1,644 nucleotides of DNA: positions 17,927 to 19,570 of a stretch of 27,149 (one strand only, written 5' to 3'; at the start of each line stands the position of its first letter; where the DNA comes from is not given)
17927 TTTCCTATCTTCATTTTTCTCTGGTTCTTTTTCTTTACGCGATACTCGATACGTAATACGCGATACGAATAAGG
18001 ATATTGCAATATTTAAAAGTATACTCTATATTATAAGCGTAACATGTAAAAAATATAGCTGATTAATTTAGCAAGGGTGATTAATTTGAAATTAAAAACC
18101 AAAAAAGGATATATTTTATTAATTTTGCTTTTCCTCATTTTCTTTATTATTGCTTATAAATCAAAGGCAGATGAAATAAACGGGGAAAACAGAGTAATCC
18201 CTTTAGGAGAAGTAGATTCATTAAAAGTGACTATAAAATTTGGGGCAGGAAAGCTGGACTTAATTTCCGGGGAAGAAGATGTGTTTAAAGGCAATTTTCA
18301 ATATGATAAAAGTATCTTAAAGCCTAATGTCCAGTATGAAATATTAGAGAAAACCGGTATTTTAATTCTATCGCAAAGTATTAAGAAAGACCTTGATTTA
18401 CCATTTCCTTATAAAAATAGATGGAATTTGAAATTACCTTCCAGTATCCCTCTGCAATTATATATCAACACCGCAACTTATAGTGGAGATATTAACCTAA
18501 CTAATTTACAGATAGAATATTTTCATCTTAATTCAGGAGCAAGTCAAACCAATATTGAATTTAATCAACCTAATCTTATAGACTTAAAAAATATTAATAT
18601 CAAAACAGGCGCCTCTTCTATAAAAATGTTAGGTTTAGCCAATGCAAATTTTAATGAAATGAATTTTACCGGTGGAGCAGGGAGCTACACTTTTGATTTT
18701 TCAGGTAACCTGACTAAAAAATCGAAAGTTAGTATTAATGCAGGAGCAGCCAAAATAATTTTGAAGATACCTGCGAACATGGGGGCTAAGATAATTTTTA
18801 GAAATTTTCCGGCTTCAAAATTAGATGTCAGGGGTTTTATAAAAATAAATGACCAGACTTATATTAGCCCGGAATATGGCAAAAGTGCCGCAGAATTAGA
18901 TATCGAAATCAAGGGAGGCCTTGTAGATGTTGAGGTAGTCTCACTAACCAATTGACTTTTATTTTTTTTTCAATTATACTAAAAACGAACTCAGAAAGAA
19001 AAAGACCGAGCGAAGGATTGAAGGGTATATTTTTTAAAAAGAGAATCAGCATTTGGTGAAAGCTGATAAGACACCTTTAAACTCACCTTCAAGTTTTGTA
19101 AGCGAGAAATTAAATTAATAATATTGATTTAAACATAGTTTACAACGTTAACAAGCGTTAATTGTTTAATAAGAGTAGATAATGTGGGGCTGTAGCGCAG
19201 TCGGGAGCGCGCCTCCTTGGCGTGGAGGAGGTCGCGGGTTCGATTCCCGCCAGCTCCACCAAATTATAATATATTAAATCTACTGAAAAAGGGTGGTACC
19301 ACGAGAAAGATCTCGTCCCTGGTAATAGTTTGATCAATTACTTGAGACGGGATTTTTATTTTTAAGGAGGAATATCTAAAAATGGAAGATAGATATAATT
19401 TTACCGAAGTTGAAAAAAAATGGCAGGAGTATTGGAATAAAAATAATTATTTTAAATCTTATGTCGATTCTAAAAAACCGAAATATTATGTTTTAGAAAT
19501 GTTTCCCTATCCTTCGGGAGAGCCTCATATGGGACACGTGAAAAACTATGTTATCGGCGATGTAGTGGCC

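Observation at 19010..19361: Complete non-cognate tRNA-Ala(GGC) gene nested inside stem III of a leucine T-box riboswitch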

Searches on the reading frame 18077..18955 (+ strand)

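Call 66: search_protein_families(library=pfam, proteins=[window:18077-18955:+], max_evalue=0.00001)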
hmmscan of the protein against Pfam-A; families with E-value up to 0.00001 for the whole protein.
window:18077-18955:+ (292 aa): 1 family
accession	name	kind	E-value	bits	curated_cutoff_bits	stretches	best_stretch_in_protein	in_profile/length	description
PF17115.11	Toast_rack_N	-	2e-11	44.4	22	1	46-132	3-90/92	N-terminal domain of toast_rack, DUF2154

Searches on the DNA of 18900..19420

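Call 4: search_rna_families(source=window, start=18900, end=19420, threshold=evalue, max_evalue=10, show_alignments=5)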
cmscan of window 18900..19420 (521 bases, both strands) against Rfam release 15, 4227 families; matches with E-value up to 10: 13.
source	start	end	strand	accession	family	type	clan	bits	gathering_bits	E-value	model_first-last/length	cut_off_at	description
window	18999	19323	+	RF00230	T-box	Cis-reg; leader;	-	90.1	93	2.2e-20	1-219/219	no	T-box leader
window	19186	19261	+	RF00023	tmRNA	Gene;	CL00001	46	47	3.6e-17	1-374/374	no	transfer-messenger RNA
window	19223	19337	-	RF02194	HPnc0260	Gene; antisense;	-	29.2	59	0.52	1-156/156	no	Bacterial antisense RNA HPnc0260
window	19234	19295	+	RF04321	tmRNA_permuted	Gene;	-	25.2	47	0.003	36-93/213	no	permuted transfer-messenger RNA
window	19204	19259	-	RF04354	Plastid-ycf2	Cis-reg;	-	24.7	65.7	0.0081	1-75/75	no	Plastid-ycf2 5UTR RNA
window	19186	19257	+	RF01684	mascRNA-menRNA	Gene;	-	22.1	42.5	0.049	1-56/56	no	MALAT1-associated small cytoplasmic RNA/MEN beta RNA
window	19093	19147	+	RF02447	SpR19_sRNA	Gene; sRNA;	-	16.9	79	2.2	1-123/123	no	Streptococcus sRNA SpR19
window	19310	19353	+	RF03995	mir-7957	Gene; miRNA;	-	16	76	5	1-59/59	no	mir-7957 microRNA precursor family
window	19182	19274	+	RF02556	snaR-A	Gene; sRNA;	-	15.6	98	1.9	1-115/115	no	snaR-A sRNA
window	19234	19250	-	RF04351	Plastid-psbl-rps4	Cis-reg;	-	13.1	68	8.9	9-25/53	no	Plastid-psbl-rps4 3UTR RNA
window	19105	19202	-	RF02079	STnc180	Gene; sRNA;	-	12.9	50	5.6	1-208/208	no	Enterobacterial sRNA STnc180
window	19352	19393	-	RF02143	HYMAI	Gene; lncRNA;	-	12.7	80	3.4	202-241/241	no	Hydatidiform mole associated and imprinted conserved region 1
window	19044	19093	-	RF01123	sR35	Gene; snRNA; snoRNA; CD-box;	-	12.5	60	1.7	1-57/57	no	Small nucleolar RNA sR35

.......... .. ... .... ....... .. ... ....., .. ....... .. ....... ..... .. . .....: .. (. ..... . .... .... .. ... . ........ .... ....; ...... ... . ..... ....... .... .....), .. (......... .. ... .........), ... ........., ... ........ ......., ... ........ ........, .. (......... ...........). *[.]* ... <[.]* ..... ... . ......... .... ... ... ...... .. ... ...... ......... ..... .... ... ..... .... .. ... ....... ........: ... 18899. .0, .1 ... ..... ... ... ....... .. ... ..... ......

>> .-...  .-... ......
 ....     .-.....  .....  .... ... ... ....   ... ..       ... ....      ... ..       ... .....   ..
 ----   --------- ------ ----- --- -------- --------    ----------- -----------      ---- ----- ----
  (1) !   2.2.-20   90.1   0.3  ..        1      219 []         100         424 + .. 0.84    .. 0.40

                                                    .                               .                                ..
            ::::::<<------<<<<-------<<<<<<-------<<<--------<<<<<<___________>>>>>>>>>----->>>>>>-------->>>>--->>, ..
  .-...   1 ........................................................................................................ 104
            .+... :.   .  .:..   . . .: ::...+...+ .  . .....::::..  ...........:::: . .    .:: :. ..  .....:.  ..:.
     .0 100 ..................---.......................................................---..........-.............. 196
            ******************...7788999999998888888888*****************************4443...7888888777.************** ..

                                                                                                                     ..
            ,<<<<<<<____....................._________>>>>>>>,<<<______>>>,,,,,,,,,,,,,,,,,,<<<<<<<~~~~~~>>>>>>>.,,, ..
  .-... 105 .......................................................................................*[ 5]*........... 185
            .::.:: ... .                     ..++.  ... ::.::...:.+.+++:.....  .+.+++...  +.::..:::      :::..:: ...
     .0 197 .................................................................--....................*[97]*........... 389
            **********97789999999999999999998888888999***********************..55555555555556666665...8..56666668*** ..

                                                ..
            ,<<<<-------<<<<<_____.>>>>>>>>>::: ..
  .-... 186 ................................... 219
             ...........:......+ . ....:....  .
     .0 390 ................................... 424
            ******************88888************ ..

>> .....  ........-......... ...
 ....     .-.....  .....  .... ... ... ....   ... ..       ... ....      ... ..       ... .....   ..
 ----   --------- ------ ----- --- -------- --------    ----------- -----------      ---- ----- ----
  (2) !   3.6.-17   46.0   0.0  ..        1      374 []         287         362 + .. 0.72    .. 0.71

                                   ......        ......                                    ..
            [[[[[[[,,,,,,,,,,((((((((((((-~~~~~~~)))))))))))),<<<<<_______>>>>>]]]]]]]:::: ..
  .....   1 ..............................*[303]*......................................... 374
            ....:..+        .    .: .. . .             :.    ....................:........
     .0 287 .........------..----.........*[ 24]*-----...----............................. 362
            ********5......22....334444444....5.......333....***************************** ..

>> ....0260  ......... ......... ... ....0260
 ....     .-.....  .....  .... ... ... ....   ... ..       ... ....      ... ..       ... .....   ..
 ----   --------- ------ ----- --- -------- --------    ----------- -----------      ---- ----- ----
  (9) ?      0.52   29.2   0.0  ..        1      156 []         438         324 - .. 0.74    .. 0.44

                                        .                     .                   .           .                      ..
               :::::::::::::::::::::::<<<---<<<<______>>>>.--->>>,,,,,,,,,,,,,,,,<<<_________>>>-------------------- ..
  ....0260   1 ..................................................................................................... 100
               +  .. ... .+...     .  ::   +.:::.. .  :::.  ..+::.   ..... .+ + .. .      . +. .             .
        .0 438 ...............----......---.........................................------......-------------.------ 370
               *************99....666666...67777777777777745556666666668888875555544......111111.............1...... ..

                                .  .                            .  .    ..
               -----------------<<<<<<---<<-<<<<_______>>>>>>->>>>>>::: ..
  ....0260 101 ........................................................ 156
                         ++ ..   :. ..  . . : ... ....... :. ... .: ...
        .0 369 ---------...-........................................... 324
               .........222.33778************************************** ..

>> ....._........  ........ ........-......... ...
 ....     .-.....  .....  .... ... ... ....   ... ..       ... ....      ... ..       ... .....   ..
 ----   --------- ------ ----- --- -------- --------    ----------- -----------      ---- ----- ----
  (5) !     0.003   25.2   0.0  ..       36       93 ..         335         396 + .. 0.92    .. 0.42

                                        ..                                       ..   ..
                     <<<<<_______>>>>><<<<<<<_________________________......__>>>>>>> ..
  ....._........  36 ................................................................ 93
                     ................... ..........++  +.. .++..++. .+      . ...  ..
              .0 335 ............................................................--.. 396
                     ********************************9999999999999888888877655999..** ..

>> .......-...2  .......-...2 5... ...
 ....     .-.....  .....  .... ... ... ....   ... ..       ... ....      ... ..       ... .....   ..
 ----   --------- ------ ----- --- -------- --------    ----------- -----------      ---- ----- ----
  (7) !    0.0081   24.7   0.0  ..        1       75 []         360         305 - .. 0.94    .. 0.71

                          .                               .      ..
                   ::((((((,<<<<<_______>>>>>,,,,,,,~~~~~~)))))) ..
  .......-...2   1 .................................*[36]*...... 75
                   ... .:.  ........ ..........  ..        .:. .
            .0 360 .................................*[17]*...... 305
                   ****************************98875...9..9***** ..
